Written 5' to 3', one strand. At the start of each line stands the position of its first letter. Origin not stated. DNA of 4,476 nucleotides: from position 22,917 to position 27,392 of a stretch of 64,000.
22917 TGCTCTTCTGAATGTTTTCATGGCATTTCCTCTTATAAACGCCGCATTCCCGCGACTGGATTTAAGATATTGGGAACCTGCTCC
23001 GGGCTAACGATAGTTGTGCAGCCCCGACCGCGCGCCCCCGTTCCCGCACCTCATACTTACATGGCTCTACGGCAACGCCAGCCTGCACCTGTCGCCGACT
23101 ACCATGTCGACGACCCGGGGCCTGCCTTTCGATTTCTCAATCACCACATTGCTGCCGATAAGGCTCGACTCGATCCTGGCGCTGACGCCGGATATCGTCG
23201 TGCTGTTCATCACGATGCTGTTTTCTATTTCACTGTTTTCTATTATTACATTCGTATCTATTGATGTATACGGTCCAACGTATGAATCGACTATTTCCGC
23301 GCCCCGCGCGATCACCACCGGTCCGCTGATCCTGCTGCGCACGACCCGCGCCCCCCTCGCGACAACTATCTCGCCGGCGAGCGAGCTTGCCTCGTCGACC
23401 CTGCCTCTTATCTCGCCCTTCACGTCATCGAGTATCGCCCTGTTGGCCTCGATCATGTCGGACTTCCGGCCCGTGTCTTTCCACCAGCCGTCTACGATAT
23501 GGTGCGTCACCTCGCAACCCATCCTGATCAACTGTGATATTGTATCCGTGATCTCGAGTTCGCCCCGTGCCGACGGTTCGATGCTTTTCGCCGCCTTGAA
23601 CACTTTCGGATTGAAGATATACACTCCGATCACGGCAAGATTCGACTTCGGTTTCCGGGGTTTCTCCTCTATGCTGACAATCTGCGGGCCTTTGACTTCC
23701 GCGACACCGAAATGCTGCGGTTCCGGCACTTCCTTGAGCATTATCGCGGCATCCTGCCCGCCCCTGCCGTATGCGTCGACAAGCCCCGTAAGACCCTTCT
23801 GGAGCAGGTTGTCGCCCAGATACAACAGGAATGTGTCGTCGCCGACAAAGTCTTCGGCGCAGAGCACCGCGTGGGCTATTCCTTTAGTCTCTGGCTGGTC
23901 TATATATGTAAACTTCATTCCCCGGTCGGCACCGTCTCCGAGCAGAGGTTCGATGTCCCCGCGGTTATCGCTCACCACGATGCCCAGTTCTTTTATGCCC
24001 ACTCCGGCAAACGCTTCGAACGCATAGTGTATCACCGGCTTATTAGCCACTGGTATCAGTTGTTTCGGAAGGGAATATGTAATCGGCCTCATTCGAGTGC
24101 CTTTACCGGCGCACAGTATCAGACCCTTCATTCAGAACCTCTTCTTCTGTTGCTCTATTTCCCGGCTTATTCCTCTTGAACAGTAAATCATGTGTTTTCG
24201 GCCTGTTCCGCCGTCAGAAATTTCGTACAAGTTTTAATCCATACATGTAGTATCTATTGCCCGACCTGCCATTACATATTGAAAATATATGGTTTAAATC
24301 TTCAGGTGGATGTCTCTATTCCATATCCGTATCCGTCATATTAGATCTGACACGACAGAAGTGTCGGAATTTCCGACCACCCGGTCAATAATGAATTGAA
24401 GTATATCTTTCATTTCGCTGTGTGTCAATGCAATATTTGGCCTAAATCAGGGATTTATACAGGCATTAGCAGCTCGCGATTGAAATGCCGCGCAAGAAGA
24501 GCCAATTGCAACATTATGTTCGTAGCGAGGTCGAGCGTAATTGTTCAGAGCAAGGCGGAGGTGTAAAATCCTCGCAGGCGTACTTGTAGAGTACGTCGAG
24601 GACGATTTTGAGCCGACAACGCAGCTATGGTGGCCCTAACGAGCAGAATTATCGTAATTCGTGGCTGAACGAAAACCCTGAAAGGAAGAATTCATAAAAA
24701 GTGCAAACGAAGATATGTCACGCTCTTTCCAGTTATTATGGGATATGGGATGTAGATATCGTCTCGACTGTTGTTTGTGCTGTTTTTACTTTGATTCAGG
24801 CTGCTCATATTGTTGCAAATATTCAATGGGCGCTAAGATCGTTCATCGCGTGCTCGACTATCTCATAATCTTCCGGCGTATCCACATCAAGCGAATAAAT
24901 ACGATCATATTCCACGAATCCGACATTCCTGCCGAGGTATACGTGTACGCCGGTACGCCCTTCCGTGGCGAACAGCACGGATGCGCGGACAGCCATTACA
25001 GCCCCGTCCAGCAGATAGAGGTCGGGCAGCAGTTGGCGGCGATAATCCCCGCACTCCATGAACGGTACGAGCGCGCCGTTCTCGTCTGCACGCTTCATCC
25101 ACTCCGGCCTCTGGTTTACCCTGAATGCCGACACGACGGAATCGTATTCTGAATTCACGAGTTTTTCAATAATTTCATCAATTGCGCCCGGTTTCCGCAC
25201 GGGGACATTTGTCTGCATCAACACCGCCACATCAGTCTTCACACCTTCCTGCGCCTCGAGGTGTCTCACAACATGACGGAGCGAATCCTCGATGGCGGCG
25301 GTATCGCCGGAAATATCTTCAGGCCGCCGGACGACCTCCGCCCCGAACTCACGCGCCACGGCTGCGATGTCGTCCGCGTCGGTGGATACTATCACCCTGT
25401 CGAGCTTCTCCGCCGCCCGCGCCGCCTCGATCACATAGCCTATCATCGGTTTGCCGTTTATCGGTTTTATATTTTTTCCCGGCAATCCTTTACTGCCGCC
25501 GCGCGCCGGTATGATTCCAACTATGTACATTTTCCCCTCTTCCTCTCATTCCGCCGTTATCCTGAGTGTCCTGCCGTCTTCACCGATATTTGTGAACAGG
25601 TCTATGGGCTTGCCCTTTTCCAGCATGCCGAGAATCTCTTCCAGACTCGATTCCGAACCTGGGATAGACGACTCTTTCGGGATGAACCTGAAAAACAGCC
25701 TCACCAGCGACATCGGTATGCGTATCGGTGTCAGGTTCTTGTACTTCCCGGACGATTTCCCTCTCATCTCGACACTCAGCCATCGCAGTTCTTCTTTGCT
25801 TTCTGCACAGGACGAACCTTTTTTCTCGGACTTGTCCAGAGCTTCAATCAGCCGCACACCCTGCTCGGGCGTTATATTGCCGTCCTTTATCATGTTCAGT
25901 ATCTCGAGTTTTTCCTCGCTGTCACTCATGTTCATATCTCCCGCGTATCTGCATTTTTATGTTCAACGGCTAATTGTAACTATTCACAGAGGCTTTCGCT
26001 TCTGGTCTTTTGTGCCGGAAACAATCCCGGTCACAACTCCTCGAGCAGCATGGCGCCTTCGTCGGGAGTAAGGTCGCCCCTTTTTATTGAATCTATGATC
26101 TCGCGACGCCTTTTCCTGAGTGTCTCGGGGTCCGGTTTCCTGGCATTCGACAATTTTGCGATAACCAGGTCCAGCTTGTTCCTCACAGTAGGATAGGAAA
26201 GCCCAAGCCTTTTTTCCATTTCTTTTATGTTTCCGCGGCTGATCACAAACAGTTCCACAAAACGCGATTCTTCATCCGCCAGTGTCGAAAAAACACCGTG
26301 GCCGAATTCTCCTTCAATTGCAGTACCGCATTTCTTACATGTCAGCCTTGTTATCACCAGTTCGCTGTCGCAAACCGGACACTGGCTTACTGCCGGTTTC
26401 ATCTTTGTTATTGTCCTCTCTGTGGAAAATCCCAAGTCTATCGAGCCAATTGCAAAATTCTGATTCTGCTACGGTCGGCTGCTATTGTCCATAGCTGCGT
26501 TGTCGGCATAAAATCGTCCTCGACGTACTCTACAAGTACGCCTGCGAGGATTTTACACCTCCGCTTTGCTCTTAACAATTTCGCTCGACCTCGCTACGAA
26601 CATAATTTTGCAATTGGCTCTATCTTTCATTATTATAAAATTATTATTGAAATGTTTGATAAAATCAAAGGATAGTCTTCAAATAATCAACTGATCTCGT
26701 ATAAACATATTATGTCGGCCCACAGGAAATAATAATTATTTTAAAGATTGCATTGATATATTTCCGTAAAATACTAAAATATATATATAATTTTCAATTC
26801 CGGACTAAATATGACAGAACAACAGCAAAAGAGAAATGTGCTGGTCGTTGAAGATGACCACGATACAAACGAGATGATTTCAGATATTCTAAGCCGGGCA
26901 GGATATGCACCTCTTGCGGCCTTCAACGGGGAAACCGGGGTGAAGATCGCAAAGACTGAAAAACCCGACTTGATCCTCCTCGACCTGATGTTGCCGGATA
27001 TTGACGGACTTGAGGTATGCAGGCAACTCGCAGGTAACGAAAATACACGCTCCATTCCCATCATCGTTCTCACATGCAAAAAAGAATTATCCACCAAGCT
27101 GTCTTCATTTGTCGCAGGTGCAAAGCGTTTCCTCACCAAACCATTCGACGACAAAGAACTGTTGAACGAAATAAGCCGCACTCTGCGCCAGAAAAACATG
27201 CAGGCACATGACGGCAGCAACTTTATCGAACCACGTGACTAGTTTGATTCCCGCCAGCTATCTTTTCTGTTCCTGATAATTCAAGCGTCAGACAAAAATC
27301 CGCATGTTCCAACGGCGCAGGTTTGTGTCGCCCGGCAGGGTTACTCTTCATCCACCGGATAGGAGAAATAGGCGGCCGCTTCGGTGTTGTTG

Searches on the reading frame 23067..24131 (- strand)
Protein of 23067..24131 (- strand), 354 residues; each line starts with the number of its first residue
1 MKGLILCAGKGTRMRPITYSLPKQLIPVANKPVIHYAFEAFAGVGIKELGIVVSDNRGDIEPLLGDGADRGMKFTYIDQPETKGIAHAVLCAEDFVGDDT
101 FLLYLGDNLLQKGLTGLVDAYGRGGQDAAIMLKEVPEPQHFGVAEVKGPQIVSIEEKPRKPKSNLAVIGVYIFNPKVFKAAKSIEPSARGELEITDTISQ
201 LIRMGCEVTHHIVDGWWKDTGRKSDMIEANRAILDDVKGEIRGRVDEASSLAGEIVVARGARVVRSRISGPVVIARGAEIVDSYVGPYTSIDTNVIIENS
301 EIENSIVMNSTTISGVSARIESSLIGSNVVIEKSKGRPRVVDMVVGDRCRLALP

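Call 16: search_protein_families(library=pfam, proteins=[window:23067-24131:-])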
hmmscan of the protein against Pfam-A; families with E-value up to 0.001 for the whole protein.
window:23067-24131:- (354 aa): 4 families
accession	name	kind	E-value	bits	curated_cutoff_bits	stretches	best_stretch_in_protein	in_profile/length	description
PF00483.29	NTP_transferase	-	6.7e-54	183.5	21.2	1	2-234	1-243/245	Nucleotidyl transferase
PF12804.13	NTP_transf_3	-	4.5e-12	46.9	27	1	3-131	1-121/160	MobA-like NTP transferase domain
PF25084.1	LbH_EIF2B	-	0.00014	22.3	54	1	255-333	10-83/105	EIF2B subunit epsilon LbH domain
PF01128.25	IspD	-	0.00014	22.2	27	0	4-66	4-65/221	2-C-methyl-D-erythritol 4-phosphate cytidylyltransferase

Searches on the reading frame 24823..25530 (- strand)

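Call 80: search_protein_families(library=pfam, proteins=[window:24823-25530:-], max_evalue=0.01)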
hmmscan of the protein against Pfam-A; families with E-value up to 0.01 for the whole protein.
window:24823-25530:- (235 aa): 2 families
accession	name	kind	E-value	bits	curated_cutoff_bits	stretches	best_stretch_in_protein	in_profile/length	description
PF02348.25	CTP_transf_3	-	4.2e-30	105.6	22.6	1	4-147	1-137/217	Cytidylyltransferase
PF12804.13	NTP_transf_3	-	7.4e-10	39.7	27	1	19-138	16-125/160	MobA-like NTP transferase domain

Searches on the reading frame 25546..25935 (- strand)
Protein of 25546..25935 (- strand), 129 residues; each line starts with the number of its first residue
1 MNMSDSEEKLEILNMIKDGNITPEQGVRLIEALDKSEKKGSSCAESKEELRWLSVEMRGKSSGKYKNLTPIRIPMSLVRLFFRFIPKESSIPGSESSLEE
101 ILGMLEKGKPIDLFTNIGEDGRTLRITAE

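Call 80: search_protein_families(library=pfam, proteins=[window:25546-25935:-], max_evalue=0.01)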
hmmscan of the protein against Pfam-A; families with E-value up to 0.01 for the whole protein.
window:25546-25935:- (129 aa): 1 family
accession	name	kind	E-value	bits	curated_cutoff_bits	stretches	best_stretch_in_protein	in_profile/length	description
PF22746.1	SHOCT-like_DUF2089-C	-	4.1e-09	36.1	27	1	7-38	1-32/32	SHOCT-like domain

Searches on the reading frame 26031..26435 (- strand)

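Call 73: search_protein_families(library=pfam, proteins=[window:26031-26435:-], max_evalue=0.01)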
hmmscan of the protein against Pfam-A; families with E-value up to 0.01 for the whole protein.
window:26031-26435:- (134 aa): 5 families
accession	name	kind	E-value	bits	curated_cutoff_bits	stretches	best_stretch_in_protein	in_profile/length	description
PF09862.15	DUF2089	-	5.2e-20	71.3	33.4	1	52-96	1-45/47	Domain of unknown function (DUF2089)-HTH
PF22747.2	Zn_ribbon_DUF2089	-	3.4e-13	49.9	27.6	1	19-44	1-26/32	DUF2089 zinc ribbon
PF18912.6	DZR_2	-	0.0019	18.4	27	1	17-42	22-48/56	Double zinc ribbon domain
PF22746.1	SHOCT-like_DUF2089-C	-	0.0061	16.6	27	0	110-134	3-27/32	SHOCT-like domain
PF02954.25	HTH_8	-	0.0082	16.3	22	0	66-88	17-39/42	Bacterial regulatory protein, Fis family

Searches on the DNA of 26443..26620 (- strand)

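Call 76: search_dna_similar(query=window:26443-26620:-, collection=plasmids, mode=distant, max_evalue=0.01, max_rows=10)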
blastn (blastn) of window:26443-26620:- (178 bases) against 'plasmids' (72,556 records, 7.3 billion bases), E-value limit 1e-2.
No match.
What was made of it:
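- Tried and rejected: No DNA match to the MITE (call 76).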

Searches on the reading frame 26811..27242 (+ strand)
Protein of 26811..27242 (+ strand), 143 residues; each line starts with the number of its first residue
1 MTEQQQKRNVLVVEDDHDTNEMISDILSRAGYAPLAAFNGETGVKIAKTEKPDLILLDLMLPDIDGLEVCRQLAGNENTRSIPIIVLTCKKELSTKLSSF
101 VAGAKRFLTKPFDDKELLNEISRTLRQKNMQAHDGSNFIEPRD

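Call 16: search_protein_families(library=pfam, proteins=[window:26811-27242:+])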
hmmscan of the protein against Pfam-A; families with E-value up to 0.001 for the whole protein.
window:26811-27242:+ (143 aa): 1 family
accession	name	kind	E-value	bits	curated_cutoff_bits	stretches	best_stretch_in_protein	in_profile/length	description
PF00072.30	Response_reg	-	7.4e-27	94.2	30.2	1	10-121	1-110/111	Response regulator receiver domain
